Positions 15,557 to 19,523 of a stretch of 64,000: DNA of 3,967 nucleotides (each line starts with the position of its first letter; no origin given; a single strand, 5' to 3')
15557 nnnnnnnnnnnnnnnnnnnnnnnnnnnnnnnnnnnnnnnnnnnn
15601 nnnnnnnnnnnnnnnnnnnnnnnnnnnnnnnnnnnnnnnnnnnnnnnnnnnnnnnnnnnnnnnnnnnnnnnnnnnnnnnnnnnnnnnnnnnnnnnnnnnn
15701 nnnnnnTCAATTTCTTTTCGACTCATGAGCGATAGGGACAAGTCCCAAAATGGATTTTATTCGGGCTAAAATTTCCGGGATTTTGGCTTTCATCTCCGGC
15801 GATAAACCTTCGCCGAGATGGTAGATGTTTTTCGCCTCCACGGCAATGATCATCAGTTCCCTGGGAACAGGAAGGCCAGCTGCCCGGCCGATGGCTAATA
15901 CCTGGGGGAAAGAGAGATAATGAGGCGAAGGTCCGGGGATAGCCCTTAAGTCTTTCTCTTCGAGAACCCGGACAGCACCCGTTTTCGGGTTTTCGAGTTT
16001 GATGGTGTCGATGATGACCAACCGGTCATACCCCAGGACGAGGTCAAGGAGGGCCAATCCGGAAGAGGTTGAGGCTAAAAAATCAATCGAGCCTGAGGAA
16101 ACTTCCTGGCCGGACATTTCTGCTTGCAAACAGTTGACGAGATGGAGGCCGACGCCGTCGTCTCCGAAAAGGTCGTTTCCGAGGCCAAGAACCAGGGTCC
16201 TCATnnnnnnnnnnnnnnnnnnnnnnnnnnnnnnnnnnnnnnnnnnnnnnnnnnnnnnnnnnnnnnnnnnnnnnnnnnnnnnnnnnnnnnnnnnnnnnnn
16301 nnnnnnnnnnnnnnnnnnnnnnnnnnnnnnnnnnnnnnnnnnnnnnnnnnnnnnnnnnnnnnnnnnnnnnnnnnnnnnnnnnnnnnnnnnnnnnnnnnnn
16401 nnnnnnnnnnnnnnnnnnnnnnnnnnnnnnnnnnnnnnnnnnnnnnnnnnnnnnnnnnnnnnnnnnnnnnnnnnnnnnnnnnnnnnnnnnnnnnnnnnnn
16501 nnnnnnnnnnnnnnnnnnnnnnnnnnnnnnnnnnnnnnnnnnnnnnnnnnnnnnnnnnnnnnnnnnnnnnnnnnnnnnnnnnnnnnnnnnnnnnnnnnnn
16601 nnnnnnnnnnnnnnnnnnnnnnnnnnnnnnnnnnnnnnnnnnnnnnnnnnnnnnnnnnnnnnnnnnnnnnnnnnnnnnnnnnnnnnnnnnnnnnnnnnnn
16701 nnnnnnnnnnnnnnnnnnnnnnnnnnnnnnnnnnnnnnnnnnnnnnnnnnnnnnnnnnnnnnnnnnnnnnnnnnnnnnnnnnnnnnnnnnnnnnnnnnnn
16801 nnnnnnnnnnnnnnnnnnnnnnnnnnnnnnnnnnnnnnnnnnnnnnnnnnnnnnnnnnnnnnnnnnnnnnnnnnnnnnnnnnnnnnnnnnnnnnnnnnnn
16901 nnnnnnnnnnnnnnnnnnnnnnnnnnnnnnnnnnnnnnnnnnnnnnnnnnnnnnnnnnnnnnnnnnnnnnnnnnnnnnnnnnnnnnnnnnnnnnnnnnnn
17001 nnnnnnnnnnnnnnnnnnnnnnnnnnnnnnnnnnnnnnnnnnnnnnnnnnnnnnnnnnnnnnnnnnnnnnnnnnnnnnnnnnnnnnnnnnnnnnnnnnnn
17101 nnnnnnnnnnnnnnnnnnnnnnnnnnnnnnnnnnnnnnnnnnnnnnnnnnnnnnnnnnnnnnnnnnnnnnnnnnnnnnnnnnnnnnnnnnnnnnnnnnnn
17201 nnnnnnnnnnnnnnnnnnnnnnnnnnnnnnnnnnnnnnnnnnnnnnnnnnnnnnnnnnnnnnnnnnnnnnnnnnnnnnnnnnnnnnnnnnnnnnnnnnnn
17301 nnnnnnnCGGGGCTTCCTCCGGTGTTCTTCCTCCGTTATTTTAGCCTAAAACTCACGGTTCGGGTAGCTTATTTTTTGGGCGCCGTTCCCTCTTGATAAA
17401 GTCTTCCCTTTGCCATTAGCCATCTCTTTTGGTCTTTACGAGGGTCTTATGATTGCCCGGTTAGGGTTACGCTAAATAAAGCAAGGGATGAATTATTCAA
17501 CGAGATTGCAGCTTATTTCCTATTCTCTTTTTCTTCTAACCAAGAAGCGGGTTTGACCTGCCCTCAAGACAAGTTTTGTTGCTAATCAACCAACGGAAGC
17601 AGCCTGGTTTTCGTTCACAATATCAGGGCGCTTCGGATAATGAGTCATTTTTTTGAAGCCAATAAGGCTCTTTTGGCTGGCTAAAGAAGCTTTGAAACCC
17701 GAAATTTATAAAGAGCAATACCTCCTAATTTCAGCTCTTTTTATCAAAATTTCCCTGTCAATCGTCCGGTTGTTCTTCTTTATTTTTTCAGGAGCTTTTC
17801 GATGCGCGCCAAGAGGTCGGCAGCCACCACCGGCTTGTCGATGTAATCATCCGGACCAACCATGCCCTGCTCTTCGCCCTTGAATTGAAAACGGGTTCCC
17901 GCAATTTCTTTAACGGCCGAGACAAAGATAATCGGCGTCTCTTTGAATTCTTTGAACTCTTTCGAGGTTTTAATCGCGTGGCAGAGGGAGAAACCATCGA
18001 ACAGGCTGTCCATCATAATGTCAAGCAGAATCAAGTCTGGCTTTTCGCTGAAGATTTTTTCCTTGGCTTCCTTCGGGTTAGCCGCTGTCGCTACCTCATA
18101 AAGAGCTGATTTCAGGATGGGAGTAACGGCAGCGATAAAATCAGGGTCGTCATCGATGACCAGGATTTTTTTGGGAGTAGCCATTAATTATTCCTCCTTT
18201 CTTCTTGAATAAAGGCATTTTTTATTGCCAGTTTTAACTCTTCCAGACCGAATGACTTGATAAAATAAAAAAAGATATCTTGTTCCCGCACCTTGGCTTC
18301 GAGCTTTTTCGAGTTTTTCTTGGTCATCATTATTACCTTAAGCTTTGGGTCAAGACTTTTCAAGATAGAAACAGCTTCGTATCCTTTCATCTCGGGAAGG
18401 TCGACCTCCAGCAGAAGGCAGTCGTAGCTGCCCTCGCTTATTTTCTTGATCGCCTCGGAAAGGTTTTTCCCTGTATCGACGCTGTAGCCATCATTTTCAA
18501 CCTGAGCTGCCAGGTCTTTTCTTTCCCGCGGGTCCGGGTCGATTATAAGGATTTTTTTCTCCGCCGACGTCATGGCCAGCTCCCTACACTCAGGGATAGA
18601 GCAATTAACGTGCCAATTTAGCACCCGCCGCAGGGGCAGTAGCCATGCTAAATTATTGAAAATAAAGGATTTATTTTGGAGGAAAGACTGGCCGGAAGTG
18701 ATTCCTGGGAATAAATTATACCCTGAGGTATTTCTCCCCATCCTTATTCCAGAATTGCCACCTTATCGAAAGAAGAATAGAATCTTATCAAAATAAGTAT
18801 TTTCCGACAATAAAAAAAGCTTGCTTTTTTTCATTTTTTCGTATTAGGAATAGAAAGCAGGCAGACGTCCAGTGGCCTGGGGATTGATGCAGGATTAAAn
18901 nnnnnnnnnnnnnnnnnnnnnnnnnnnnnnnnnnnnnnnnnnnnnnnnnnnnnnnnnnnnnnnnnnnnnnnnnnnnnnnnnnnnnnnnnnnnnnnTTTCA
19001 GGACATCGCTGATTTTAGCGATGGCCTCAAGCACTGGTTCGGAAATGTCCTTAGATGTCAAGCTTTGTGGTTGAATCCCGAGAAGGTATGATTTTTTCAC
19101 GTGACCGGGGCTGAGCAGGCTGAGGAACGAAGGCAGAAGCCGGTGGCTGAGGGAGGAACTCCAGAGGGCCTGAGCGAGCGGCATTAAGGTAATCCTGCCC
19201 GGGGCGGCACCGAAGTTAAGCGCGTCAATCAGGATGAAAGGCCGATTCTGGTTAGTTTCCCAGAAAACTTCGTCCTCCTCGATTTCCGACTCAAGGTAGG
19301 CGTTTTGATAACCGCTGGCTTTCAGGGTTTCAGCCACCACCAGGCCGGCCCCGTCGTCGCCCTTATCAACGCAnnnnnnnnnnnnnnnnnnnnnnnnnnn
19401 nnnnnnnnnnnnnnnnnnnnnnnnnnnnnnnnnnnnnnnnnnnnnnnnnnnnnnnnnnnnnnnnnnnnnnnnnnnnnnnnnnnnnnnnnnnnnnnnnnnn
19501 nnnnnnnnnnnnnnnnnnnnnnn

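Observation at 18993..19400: Large subunit and its maturation protease share one reading frame, joined by an in-frame TGA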

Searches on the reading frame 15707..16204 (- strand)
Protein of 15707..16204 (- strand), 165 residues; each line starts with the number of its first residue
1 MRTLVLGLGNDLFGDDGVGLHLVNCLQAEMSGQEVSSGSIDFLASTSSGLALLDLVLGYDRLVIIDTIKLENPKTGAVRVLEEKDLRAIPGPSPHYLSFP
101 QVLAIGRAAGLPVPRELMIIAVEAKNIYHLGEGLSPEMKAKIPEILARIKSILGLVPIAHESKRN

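Call 5: search_protein_families(library=pfam, proteins=[window:15707-16204:-], max_evalue=0.1)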
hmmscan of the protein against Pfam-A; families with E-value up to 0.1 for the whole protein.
window:15707-16204:- (165 aa): 1 family
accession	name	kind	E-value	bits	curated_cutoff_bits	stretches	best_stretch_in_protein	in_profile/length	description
PF01750.23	HycI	-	1.3e-09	38.4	23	1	21-149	2-127/130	Hydrogenase maturation protease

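Call 6: search_protein_families(library=ncbifam, proteins=[window:15707-16204:-], max_evalue=0.1)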
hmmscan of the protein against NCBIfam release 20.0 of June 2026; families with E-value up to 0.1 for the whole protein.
window:15707-16204:- (165 aa): 7 families
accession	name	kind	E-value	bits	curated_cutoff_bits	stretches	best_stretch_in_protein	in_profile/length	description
TIGR00072.1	hydrog_prot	superfamily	3.6e-29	101.6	47.45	1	4-152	1-144/145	hydrogenase maturation protease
TIGR00140.1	hupD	subfamily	2.2e-18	66.7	151.8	1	4-150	2-144/151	HyaD/HybD family hydrogenase maturation endopeptidase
NF007777.0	PRK10466.1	equivalog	8.7e-17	61.3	190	1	1-154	1-150/164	HyaD/HybD family hydrogenase maturation endopeptidase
NF045519.1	NiFeSe_H2_mat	exception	2.8e-13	50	190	1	2-150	2-144/152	NiFeSe hydrogenase maturation protease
TIGR00130.1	frhD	equivalog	1.8e-08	34.6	134.95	1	2-152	4-150/153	coenzyme F420-reducing hydrogenase, FrhD protein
TIGR00142.1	hycI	equivalog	8.1e-07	28.9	119.1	1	4-153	2-142/146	hydrogenase maturation peptidase HycI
NF007616.0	PRK10264.1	equivalog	8.5e-06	25.6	261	1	2-144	5-144/195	hydrogenase 1 maturation protease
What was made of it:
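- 15707..16204 (-): Stand-alone maturation endopeptidase next to hypB and hypA. Probably serves the second (Mvh-type, group 3c) hydrogenase at 27133-29994. TIGR00072 E=3.6e-29 (call 6).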

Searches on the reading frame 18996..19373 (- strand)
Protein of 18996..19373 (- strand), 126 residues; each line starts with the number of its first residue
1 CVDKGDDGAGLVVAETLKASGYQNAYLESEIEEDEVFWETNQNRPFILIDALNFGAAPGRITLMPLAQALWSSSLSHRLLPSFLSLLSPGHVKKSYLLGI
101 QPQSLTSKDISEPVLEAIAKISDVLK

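Call 55: search_protein_representatives(protein=window:18996-19373:-)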
Query: 126 residues. Proteins with E-value up to 0.001 (for the whole library): 79; up to 1e-10: 11; up to 1e-30: 1. The best 79 are listed.
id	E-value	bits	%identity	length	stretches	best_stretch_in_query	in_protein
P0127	8.0e-67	239.2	100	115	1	13-126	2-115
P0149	4.7e-22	94.8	42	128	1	3-121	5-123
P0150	3.2e-21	92.1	45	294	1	3-122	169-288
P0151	4.3e-18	82.0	43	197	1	3-126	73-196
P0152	3.0e-17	79.3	48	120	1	5-98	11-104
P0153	3.8e-17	78.9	44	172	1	3-123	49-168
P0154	6.2e-16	75.0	41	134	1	3-124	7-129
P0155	5.1e-14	68.8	36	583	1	4-124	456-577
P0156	3.4e-13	66.2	36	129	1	2-125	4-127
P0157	1.1e-12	64.5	47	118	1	48-122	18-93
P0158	2.2e-12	63.6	45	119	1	5-88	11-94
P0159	3.1e-10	56.6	41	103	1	41-121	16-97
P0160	1.2e-09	54.7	38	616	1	2-121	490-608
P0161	2.0e-09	54.0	38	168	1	3-123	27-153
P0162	1.2e-08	51.5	42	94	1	46-123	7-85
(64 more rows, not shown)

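Call 62: predict_structure(alignment_id=A3)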
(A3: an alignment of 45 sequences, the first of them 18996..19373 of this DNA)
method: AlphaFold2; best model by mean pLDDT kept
length: 126 residues; sequences in the alignment: 45
mean_pLDDT: 86.7   pTM: 0.78
mean pLDDT of the five models: 86.7, 85.9, 85.8, 84.4, 83.8
residues with pLDDT >= 90: 64; 70-90: 48; 50-70: 12; < 50: 2
segments of 3 or more residues with pLDDT < 50: none
pLDDT, mean of each block of 10 residues (from residue 1): 72 92 89 88 90 91 92 67 80 93 88 95 92
secondary structure, 60 per line:
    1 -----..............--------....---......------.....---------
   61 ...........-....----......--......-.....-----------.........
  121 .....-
elements in order: H6-19 H28-31 H35-40 E47-51 E61-65 H66-71 H73-76 H81-86 H89-94 E96-100 H112-125

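Call 65: fold_search(model_id=the predicted structure, library=pdb)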
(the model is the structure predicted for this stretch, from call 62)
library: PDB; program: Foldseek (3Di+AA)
matches with E <= 10: 82; with E <= 0.001: 8
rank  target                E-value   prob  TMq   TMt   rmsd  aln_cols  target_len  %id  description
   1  2i8l_MODEL_1_A        9.4e-06  1.00  0.60  0.50   5.2       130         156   21  Solution Structure of an endopeptidase HycI from Escherichia coli (released 2006-12-05)
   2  5zby                  2.8e-05  1.00  0.66  0.54   4.0       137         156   22  Crystal structure of a [NiFe] hydrogenase maturation protease HycI from Thermococcus kodakarensis KOD1 (released 2018-03-28)
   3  2e85_B                3.6e-05  1.00  0.68  0.56   4.1       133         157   23  Crystal Structure of the Hydrogenase 3 Maturation protease (released 2008-01-22)
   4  2e85_A                3.8e-05  1.00  0.63  0.53   4.8       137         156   21  Crystal Structure of the Hydrogenase 3 Maturation protease (released 2008-01-22)
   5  5ttx_C                6.4e-05  1.00  0.57  0.49   8.3       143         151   20  Crystal structure of hydrogenase 2 maturation peptidase from Thaumarchaeota archaeon SCGC_AB-539-E09 (released 2017-05-31)
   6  5ija_A                8.3e-05  1.00  0.61  0.53   5.9       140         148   18  [NiFe] hydrogenase maturation protease HybD from Thermococcus kodakarensis (released 2016-06-01)
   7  5ttx_A                1.0e-04  1.00  0.53  0.44   8.2       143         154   21  Crystal structure of hydrogenase 2 maturation peptidase from Thaumarchaeota archaeon SCGC_AB-539-E09 (released 2017-05-31)
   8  5ttx_D                4.1e-04  1.00  0.52  0.43   8.4       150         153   19  Crystal structure of hydrogenase 2 maturation peptidase from Thaumarchaeota archaeon SCGC_AB-539-E09 (released 2017-05-31)
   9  1cfz_A                1.2e-03  1.00  0.61  0.49   4.8       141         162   19  HYDROGENASE MATURATING ENDOPEPTIDASE HYBD FROM E. COLI (released 2000-03-22)
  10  2kml_MODEL_1_A        4.4e-03  1.00  0.63  0.51   4.5       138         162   22  Solution structure of an endopeptidase from Escherichia coli (released 2010-08-04)
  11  4yed_C                4.7e-01  0.28  0.42  0.26   7.2       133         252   11  TcdA (CsdL) (released 2016-01-13)
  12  4yed_D                4.7e-01  0.16  0.31  0.18   7.9       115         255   16  TcdA (CsdL) (released 2016-01-13)
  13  4d79_C                5.3e-01  0.25  0.38  0.23   5.7        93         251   14  Crystal structure of E. coli tRNA N6-threonylcarbamoyladenosine dehydratase, TcdA, in complex with ATP at 1.768 Angstr (released 2015-05-06)
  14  4d7a_A                5.3e-01  0.13  0.27  0.17   8.6       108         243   14  Crystal structure of E. coli tRNA N6-threonylcarbamoyladenosine dehydratase, TcdA, in complex with AMP at 1.801 Angstr (released 2015-05-06)
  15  4d7a_C                6.0e-01  0.23  0.37  0.23   5.7        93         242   14  Crystal structure of E. coli tRNA N6-threonylcarbamoyladenosine dehydratase, TcdA, in complex with AMP at 1.801 Angstr (released 2015-05-06)
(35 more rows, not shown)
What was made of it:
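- Closest known: Stand-alone [NiFe]-hydrogenase maturation endopeptidases. Same: Same fold: the ten best PDB matches to the domain model are 2i8l, 5zby, 2e85, 5ija, 1cfz and similar entries (call 65).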
